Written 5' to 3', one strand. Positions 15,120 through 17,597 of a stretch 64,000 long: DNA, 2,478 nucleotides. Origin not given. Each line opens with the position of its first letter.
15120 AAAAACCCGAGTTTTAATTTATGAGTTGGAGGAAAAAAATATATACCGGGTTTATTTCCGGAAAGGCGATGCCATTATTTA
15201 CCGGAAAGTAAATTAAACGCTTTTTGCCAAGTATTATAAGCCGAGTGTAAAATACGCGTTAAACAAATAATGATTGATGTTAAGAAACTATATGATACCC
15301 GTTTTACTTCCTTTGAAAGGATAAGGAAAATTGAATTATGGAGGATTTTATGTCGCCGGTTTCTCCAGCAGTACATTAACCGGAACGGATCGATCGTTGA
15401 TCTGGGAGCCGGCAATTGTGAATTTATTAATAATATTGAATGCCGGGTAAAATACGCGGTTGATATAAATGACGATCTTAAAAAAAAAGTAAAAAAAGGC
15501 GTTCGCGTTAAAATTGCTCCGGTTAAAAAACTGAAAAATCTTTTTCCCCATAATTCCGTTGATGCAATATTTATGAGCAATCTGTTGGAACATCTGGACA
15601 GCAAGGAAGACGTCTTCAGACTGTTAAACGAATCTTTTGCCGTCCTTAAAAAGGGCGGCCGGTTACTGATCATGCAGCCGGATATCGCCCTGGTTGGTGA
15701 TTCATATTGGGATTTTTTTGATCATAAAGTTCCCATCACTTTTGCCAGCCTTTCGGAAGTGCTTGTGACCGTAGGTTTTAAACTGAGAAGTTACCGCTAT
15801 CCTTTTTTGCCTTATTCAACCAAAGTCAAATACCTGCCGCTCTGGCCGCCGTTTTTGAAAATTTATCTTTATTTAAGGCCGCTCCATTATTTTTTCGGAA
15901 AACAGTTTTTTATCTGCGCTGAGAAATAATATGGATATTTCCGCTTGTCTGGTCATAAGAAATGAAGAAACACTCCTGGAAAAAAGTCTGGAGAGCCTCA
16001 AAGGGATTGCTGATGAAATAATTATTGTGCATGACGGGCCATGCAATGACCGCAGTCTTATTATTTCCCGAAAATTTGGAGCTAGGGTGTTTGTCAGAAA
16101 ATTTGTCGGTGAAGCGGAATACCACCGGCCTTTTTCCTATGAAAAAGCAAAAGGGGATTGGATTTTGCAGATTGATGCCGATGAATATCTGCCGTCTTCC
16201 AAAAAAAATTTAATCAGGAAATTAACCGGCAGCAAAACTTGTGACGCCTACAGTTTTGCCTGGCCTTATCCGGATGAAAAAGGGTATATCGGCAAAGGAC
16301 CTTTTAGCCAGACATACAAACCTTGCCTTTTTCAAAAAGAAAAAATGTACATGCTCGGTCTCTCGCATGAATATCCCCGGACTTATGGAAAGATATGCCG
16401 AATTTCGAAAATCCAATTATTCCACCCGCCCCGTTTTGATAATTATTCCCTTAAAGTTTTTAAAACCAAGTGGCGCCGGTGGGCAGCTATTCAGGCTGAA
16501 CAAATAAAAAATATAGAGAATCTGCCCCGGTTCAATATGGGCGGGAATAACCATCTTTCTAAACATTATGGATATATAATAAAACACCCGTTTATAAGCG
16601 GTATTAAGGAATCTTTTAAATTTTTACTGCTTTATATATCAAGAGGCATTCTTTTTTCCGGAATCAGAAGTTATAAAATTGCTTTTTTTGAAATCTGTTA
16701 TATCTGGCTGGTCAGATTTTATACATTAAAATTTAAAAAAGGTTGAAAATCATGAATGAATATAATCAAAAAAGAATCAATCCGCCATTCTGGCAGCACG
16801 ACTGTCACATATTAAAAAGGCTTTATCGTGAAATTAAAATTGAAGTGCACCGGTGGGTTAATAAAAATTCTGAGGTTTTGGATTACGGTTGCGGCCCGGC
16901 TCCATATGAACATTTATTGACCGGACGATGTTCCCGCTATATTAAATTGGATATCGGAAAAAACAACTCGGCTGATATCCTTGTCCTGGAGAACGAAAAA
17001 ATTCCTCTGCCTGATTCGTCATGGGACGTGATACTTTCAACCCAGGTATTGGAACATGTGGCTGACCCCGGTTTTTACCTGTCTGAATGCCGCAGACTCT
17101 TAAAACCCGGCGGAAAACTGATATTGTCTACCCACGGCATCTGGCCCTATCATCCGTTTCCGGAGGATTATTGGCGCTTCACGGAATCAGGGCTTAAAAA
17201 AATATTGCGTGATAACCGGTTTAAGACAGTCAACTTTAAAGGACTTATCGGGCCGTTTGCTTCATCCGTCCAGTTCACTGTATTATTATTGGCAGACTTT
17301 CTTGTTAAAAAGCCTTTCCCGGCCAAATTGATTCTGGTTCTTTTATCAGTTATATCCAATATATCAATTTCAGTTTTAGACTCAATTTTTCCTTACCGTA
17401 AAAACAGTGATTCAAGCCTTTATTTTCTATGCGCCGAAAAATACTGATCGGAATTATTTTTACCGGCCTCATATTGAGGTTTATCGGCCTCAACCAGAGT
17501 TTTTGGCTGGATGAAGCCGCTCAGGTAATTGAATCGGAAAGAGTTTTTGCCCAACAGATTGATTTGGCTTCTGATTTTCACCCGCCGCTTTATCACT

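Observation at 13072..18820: Complete lipid-linked mannose branch: ManC + Ppm1-like GT2 + DUF2079 + PMT/ArnT-like GT-Cs (protein O-mannosylation-like module)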

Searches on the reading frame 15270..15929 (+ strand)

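Call 3: search_protein_families(library=pfam, proteins=[window:15270-15929:+], max_evalue=0.01)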
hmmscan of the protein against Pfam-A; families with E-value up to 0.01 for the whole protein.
window:15270-15929:+ (219 aa): 5 families
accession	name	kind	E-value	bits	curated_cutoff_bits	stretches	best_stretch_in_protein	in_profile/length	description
PF08241.18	Methyltransf_11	-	1.6e-10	42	21.2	1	43-134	1-95/95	Methyltransferase domain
PF13489.12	Methyltransf_23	-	1.6e-08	34.9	27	1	29-141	14-123/164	Methyltransferase domain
PF13649.12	Methyltransf_25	-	1.1e-06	29.7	27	1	42-130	1-97/97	Methyltransferase domain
PF08242.18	Methyltransf_12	-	3.5e-05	24.9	30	1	44-132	2-98/98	Methyltransferase domain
PF13847.12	Methyltransf_31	-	3.5e-05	24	27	1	39-138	4-113/145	Methyltransferase domain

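Call 4: search_protein_families(library=ncbifam, proteins=[window:15270-15929:+], max_evalue=0.01)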
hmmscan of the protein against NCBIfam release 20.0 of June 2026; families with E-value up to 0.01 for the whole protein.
window:15270-15929:+ (219 aa): 8 families
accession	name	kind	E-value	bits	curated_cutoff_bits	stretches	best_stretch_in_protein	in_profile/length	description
NF043040.1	corrin_prot_MT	hypoth_equivalog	1.7e-05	24.4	180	1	30-135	33-148/216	corrinoid protein-associated methyltransferase CpaM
TIGR02081.1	metW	equivalog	0.00021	20.9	189.5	1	32-125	7-101/194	methionine biosynthesis protein MetW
NF045667.1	MTase_DVU1556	equivalog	0.00045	19.7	155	1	37-134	21-119/213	DVU_1556 family methyltransferase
TIGR02716.1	C20_methyl_CrtF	equivalog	0.0017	17.5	276.1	1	33-154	151-272/306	bacteriochlorophyllide d C-20 methyltransferase BchU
NF053543.1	FlxJ_fam_MTase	equivalog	0.0025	16.8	560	1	74-137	223-286/352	FlxJ family methyltransferase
TIGR01934.1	MenG_MenH_UbiE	subfamily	0.0039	16.5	158.35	1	23-155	26-165/223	ubiquinone/menaquinone biosynthesis methyltransferase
NF001240.0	PRK00216.1-1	equivalog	0.0063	15.6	378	1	74-136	109-170/251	bifunctional demethylmenaquinone methyltransferase/2-methoxy-6-polyprenyl-1,4-benzoquinol methylase UbiE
NF047649.1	MTase_UXPK_star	exception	0.0066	15.5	460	1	76-142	128-187/283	methyltransferase/UXPK-star double selenoprotein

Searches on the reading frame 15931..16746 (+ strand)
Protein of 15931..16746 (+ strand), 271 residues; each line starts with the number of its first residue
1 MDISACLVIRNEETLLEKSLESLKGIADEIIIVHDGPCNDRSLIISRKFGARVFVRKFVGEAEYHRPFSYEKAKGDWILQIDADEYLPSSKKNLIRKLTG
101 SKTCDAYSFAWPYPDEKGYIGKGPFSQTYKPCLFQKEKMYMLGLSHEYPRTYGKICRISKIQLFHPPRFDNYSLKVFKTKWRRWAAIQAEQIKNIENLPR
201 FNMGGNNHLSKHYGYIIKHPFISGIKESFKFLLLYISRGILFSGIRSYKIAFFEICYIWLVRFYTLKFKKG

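Call 3: search_protein_families(library=pfam, proteins=[window:15931-16746:+], max_evalue=0.01)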
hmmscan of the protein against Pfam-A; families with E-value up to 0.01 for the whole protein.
window:15931-16746:+ (271 aa): 2 families
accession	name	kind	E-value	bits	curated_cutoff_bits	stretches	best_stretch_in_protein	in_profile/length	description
PF00535.33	Glycos_transf_2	-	5.2e-09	36.7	23.3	1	4-98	1-103/168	Glycosyl transferase family 2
PF13704.12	Glyco_tranf_2_4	-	6.3e-05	23.8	27.5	1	10-91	1-88/98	Glycosyl transferase family 2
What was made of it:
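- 15931..16746 (+): Second small GT2 (271 aa), an ordinary GT-A type that is not DPMS-like; always just downstream of DUF2079. PF00535 5.2e-9 (call 3).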

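Call 4: search_protein_families(library=ncbifam, proteins=[window:15931-16746:+], max_evalue=0.01)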
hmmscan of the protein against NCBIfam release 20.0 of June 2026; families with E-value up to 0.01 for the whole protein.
window:15931-16746:+ (271 aa): 2 families
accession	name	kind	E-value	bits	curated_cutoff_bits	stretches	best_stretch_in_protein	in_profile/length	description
TIGR04195.1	S_glycosyl_SunS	equivalog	2.4e-08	33.3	350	1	3-96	59-153/421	SunS family peptide S-glycosyltransferase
TIGR04283.1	glyco_like_mftF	equivalog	8.3e-06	25.5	182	1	9-109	7-107/221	TIGR04283 family arsenosugar biosynthesis glycosyltransferase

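Call 47: search_protein_families(library=ncbifam, proteins=[window:15931-16746:+], max_evalue=0.00001)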
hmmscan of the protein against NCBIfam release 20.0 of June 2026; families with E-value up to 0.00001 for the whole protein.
window:15931-16746:+ (271 aa): 2 families
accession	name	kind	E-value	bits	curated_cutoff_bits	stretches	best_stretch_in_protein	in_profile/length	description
TIGR04195.1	S_glycosyl_SunS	equivalog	2.4e-08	33.3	350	1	3-96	59-153/421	SunS family peptide S-glycosyltransferase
TIGR04283.1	glyco_like_mftF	equivalog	8.3e-06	25.5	182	0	9-109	7-107/221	TIGR04283 family arsenosugar biosynthesis glycosyltransferase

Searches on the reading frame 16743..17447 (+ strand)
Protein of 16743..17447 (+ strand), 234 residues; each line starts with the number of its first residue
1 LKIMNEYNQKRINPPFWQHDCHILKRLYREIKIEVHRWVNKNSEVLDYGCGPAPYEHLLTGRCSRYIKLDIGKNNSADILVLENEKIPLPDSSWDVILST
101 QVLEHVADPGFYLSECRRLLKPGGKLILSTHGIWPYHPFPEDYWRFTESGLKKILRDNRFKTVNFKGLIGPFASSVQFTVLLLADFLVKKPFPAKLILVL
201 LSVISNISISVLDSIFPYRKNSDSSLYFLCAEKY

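Call 3: search_protein_families(library=pfam, proteins=[window:16743-17447:+], max_evalue=0.01)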
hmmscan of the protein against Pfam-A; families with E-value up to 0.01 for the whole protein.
window:16743-17447:+ (234 aa): 10 families
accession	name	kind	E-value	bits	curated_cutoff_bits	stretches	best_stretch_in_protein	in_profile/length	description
PF08241.18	Methyltransf_11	-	2.4e-15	57.4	21.2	1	46-128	1-95/95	Methyltransferase domain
PF13489.12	Methyltransf_23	-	1.8e-13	50.9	27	1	30-132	8-120/164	Methyltransferase domain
PF13847.12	Methyltransf_31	-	7.6e-10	39.1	27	1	85-132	64-113/145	Methyltransferase domain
PF08242.18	Methyltransf_12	-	3.5e-08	34.5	30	1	81-126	55-98/98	Methyltransferase domain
PF13649.12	Methyltransf_25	-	9.1e-08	33.1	27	1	45-124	1-97/97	Methyltransferase domain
PF05148.21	Methyltransf_8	-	0.00015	22.2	27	1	38-128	69-156/219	Hypothetical methyltransferase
PF03141.22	Methyltransf_29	-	0.00022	20.4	23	1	73-133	161-222/506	Putative S-adenosyl-L-methionine-dependent methyltransferase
PF20922.3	Anamorsin_N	-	0.0014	18.8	27.1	1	86-129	44-88/163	Anamorsin, N-terminal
PF01209.24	Ubie_methyltran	-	0.0024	17.7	20.1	0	76-127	99-150/233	ubiE/COQ5 methyltransferase family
PF08003.17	Methyltransf_9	-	0.0039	16.6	23.8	0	70-133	160-222/315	Protein of unknown function (DUF1698)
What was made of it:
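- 16743..17447 (+): Class I SAM methyltransferase with a hydrophobic C-terminus; overlaps the start of the next gene. Methyltransf_11 2.4e-15 (call 3).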

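Call 4: search_protein_families(library=ncbifam, proteins=[window:16743-17447:+], max_evalue=0.01)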
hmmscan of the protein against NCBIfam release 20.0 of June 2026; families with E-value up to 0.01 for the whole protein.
window:16743-17447:+ (234 aa): 18 families
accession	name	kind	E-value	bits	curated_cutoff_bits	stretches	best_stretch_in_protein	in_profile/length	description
NF045667.1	MTase_DVU1556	equivalog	1.7e-10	40.7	155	1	40-129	21-120/213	DVU_1556 family methyltransferase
TIGR02072.1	BioC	equivalog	1.7e-08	34.5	184.95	1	41-132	34-136/244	malonyl-ACP O-methyltransferase BioC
TIGR01983.1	UbiG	equivalog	4e-08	32.8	102.95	1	91-130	114-153/228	bifunctional 2-polyprenyl-6-hydroxyphenol methylase/3-demethylubiquinol 3-O-methyltransferase UbiG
NF041537.1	ArsM_AhpD_UU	exception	2.2e-07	30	510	1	81-129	133-181/345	arsenite methyltransferase/AhpD domain selenoprotein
NF047649.1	MTase_UXPK_star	exception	1.6e-06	27.3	460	1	80-129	133-182/283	methyltransferase/UXPK-star double selenoprotein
TIGR00452.1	TIGR00452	equivalog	2e-06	26.8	275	1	73-131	164-222/316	tRNA 5-methoxyuridine(34)/uridine 5-oxyacetic acid(34) synthase CmoB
NF008823.0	PRK11873.1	subfamily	2.1e-06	27.4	263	1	83-129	136-182/272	arsenite methyltransferase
NF043040.1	corrin_prot_MT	hypoth_equivalog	1.1e-05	25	180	1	89-129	106-148/216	corrinoid protein-associated methyltransferase CpaM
NF041536.1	ArsM_DUF2284_UU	exception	2.2e-05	23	575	1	78-129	130-181/459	arsenite methyltransferase/DUF2284 domain selenoprotein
NF001240.0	PRK00216.1-1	equivalog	2.4e-05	23.5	378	1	69-128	109-168/251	bifunctional demethylmenaquinone methyltransferase/2-methoxy-6-polyprenyl-1,4-benzoquinol methylase UbiE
NF011650.0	PRK15068.1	equivalog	5.3e-05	22.2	209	1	70-131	167-228/324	tRNA 5-methoxyuridine(34)/uridine 5-oxyacetic acid(34) synthase CmoB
TIGR04345.1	ovoA_Cterm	equivalog_domain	0.0004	20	170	1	92-144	133-185/242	putative 4-mercaptohistidine N1-methyltransferase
NF052510.1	methyltran_MpqE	exception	0.00045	19.7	335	1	77-127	100-150/234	methyl-plastoquinone biosynthesis methyltransferase MpqE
NF001241.0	PRK00216.1-2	equivalog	0.00095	18.9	327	1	80-154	99-173/231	demethylmenaquinone methyltransferase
NF045823.1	PthPhpthDimycoMt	equivalog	0.0013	18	300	1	83-128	121-166/256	phthiotriol/phenolphthiotriol dimycocerosates methyltransferase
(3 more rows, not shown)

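Call 70: search_solved_structures(query=window:16743-17447:+, max_evalue=0.01)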
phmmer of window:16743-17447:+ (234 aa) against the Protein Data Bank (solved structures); distinct sequences matched with E-value up to 0.01: 18.
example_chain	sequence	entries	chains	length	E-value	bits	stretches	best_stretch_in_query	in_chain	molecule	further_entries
2gs9_A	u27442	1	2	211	1.2e-06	31.5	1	83-174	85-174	Hypothetical protein TT1324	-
6uak_A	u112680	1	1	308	0.00013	24.9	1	78-126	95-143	SAM dependent methyltransferase LahSB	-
3mgg_A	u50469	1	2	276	0.00021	24.2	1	85-139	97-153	Methyltransferase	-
4kdr_A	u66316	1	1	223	0.00082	22.3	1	92-130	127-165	3-demethylubiquinone-9 3-methyltransferase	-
5dpm_A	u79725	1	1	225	0.00083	22.2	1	92-130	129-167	Ubiquinone biosynthesis O-methyltransferase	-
3i9f_A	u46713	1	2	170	0.00095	22.1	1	40-128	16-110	Putative type 11 methyltransferase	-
3bus_A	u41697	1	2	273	0.0012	21.8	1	84-129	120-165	Methyltransferase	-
4kdc_A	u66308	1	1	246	0.0012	21.7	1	92-130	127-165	3-demethylubiquinone-9 3-methyltransferase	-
3dh0_A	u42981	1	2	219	0.0019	21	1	76-128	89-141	SAM dependent methyltransferase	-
8ys9_A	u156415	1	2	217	0.002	21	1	79-131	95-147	Phosphatidylethanolamine N-methyltransferase/phosphatidyl-N-methylethanolamine N-methyltra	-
8zc8_A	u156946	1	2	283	0.0024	20.7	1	86-129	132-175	MitM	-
5wp5_A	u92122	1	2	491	0.0025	20.7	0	71-141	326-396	Phosphomethylethanolamine N-methyltransferase 2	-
21zq_A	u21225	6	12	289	0.0026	20.6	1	86-129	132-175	MitM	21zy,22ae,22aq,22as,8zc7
5wp4_A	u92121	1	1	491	0.0029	20.5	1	70-141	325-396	Phosphoethanolamine N-methyltransferase 1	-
9w6x_A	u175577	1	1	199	0.0046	19.8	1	77-129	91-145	YtkW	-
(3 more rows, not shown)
